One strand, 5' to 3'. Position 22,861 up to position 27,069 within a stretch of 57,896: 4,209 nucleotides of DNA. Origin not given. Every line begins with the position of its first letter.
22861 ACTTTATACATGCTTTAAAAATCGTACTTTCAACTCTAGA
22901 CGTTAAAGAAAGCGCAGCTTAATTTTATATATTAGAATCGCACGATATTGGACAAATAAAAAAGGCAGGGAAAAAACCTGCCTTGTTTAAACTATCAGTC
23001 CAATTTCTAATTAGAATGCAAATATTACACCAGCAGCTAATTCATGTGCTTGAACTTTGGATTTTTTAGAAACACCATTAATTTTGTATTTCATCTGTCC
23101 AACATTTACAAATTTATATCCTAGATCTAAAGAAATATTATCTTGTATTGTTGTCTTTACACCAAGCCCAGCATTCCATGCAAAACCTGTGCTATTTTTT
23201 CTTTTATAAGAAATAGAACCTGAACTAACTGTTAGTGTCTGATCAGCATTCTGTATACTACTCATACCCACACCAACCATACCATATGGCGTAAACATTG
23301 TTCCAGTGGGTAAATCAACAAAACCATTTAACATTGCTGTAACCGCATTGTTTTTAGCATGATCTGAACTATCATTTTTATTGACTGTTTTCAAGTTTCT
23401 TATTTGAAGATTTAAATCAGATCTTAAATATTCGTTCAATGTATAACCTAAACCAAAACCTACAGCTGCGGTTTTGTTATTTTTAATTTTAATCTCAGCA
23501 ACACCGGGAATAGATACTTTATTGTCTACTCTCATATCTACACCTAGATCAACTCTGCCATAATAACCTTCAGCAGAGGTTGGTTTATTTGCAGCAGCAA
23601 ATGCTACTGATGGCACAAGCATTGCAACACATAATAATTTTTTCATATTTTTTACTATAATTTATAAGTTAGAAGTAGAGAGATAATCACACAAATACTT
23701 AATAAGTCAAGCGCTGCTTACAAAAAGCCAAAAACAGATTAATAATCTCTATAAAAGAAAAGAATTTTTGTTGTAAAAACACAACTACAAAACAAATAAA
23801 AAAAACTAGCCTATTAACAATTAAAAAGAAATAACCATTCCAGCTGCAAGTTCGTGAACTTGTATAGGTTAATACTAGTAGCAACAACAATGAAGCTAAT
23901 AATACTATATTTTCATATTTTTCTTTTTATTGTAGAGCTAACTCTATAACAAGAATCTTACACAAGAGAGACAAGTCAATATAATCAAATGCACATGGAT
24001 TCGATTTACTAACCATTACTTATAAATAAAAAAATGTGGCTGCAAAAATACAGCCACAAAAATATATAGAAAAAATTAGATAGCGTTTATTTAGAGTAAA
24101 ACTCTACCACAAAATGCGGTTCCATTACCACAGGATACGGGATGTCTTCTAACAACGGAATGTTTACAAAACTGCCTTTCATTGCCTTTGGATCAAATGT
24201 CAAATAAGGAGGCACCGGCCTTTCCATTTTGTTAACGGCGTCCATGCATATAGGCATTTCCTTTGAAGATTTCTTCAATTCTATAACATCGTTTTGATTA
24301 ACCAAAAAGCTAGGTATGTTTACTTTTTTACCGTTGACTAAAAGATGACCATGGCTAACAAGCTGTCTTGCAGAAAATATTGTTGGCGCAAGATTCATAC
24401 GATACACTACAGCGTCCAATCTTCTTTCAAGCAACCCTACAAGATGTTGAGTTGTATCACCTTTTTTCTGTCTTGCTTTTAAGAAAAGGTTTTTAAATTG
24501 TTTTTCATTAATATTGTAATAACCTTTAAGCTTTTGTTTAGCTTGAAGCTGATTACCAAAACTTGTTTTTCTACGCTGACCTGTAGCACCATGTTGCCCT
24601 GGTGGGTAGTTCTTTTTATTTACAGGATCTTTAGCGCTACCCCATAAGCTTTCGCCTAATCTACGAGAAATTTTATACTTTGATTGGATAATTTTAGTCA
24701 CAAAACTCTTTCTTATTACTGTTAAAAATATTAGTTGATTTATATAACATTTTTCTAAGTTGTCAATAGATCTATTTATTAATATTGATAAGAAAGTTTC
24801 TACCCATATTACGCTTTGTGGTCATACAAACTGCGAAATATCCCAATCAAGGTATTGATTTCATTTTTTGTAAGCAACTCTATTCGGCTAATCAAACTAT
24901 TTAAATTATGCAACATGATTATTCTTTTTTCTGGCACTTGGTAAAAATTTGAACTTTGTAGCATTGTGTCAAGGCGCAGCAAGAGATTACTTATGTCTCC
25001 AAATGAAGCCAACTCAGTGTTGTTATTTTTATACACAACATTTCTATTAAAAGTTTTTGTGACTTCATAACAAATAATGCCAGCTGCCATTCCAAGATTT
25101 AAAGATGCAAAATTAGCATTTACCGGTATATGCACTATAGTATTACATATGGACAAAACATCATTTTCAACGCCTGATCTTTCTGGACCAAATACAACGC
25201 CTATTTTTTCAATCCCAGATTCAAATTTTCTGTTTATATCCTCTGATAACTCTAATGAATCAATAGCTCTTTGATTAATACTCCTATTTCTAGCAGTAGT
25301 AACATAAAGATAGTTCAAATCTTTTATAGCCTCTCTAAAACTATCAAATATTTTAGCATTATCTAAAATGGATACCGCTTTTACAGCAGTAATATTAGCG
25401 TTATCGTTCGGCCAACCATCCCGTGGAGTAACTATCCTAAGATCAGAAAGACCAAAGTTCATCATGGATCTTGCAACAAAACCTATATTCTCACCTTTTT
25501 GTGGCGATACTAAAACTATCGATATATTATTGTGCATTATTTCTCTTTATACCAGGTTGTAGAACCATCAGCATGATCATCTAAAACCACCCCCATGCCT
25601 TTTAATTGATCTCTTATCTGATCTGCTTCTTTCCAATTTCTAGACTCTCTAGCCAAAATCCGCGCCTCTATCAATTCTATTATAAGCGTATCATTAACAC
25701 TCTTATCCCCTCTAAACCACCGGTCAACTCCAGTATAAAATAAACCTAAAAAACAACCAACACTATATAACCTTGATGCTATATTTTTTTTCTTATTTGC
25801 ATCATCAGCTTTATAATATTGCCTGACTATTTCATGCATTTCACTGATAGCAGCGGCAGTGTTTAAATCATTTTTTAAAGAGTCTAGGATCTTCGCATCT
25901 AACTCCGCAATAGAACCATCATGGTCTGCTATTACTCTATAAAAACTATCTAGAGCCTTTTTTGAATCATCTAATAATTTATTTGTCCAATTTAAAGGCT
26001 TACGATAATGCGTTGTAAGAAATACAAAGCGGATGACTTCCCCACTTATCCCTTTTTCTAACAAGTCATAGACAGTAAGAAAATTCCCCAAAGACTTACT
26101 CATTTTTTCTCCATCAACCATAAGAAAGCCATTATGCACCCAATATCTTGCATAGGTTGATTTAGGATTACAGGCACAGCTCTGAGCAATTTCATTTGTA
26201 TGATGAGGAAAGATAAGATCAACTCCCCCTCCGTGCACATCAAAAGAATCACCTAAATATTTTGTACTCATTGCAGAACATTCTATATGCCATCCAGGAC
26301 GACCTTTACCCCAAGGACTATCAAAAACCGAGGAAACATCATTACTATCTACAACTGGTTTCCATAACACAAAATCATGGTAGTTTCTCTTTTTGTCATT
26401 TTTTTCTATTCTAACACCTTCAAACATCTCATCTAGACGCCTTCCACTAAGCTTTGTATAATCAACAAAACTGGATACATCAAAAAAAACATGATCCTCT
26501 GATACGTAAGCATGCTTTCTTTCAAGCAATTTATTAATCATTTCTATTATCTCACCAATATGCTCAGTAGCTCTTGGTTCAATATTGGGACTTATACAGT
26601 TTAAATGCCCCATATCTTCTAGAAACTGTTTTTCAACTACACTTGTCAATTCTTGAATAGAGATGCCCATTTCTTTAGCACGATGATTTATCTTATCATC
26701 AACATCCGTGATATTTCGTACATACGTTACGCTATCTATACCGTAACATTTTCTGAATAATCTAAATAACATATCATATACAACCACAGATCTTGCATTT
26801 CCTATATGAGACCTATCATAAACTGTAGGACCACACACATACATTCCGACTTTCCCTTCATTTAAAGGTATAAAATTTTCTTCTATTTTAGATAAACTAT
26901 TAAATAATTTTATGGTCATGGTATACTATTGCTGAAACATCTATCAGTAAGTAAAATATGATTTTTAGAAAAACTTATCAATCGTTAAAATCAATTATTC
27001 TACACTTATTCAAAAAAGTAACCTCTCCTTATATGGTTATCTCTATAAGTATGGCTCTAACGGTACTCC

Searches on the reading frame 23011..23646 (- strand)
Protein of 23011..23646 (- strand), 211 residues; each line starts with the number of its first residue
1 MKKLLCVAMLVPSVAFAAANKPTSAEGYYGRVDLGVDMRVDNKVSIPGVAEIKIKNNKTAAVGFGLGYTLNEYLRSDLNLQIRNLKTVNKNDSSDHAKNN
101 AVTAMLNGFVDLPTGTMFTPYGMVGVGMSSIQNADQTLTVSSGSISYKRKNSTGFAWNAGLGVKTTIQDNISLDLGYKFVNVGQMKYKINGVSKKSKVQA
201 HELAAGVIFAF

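Call 80: search_protein_families(library=pfam, proteins=[window:23011-23646:-], max_evalue=0.00001)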
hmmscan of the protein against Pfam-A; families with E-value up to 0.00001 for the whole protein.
window:23011-23646:- (211 aa): 2 families
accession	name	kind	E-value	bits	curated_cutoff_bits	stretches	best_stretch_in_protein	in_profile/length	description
PF13505.12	OMP_b-brl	-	1.9e-15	57.9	28.7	1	8-207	6-171/175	Outer membrane protein beta-barrel domain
PF01389.23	OmpA_membrane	-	2.7e-06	27.7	21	1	51-189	27-159/180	OmpA-like transmembrane domain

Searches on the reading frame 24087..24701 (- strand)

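Call 80: search_protein_families(library=pfam, proteins=[window:24087-24701:-], max_evalue=0.00001)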
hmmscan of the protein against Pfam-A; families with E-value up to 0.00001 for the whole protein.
window:24087-24701:- (204 aa): 2 families
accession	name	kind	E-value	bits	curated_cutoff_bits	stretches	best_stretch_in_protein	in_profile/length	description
PF00163.24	Ribosomal_S4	-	2.2e-22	80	23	1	5-92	3-95/95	Ribosomal protein S4/S9 N-terminal domain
PF01479.30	S4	-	1e-17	64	22.8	1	93-140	1-48/48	S4 domain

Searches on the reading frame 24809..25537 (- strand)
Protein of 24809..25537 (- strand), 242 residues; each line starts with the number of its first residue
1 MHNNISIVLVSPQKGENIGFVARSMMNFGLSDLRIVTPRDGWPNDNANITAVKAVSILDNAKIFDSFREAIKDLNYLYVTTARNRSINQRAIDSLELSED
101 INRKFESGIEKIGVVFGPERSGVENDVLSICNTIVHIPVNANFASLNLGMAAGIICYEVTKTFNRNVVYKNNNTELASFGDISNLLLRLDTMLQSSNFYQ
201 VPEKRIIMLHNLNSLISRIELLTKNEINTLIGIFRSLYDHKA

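Call 80: search_protein_families(library=pfam, proteins=[window:24809-25537:-], max_evalue=0.00001)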
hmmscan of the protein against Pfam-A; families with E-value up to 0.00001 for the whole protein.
window:24809-25537:- (242 aa): 1 family
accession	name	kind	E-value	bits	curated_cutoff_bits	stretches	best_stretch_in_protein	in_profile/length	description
PF00588.24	SpoU_methylase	-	9.6e-28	97.5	29.7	1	5-157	2-142/142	SpoU rRNA Methylase family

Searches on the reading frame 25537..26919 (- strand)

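Call 21: search_protein_families(library=pfam, proteins=[window:25537-26919:-], max_evalue=0.00001)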
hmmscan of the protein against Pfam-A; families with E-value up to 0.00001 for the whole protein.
window:25537-26919:- (460 aa): 4 families
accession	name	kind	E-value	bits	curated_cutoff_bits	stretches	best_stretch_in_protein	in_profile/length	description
PF01406.26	tRNA-synt_1e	-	1e-115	386.7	27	1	17-320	3-300/301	tRNA synthetases class I (C) catalytic domain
PF09334.17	tRNA-synt_1g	-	2e-11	43.8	20.1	0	258-303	313-357/391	tRNA synthetases class I (M)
PF09190.17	DALR_2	-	2.1e-07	31.8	22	1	346-394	4-56/57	DALR domain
PF00133.28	tRNA-synt_1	-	4.3e-06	26.2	22.7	0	226-311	329-413/414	tRNA synthetases class I (I, L, M and V)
